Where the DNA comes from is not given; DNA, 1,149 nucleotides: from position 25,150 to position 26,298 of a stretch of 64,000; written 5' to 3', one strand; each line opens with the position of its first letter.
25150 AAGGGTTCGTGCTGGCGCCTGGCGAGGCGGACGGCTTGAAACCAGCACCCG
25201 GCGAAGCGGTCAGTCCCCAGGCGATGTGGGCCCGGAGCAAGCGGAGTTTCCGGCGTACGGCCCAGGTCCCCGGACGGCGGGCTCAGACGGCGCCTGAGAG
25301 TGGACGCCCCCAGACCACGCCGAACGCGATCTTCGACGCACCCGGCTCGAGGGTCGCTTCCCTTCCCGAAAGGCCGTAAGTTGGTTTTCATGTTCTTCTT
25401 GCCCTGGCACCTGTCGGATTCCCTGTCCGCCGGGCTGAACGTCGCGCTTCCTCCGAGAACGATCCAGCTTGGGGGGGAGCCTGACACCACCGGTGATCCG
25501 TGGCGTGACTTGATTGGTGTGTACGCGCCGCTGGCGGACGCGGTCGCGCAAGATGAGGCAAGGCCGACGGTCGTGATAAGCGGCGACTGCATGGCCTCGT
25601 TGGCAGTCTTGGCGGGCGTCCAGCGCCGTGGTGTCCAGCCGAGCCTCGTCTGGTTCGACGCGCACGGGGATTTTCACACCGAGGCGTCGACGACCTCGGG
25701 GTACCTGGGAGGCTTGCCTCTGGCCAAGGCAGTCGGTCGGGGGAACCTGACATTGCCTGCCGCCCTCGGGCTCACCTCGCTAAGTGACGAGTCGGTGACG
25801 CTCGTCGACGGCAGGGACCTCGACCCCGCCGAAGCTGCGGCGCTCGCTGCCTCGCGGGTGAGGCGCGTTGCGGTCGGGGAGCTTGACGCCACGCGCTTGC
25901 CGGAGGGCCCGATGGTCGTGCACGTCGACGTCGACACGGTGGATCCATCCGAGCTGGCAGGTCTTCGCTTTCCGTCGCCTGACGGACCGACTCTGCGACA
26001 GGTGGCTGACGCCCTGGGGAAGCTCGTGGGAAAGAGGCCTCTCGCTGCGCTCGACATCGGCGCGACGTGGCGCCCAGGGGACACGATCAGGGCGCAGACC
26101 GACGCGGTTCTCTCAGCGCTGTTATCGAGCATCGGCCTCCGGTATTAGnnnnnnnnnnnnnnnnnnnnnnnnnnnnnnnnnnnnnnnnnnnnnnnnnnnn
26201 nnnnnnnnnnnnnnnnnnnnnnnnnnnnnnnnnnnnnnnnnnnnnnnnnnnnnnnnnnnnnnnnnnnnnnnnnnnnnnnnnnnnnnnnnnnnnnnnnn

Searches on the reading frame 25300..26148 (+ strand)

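Call 79: search_protein_families(library=pfam, proteins=[window:25300-26148:+], max_evalue=0.001)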
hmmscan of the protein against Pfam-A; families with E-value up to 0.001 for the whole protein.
window:25300-26148:+ (282 aa): 1 family
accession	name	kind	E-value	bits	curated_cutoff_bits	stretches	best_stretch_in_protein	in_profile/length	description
PF00491.26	Arginase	-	2.1e-18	67.2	22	1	81-255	79-254/280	Arginase family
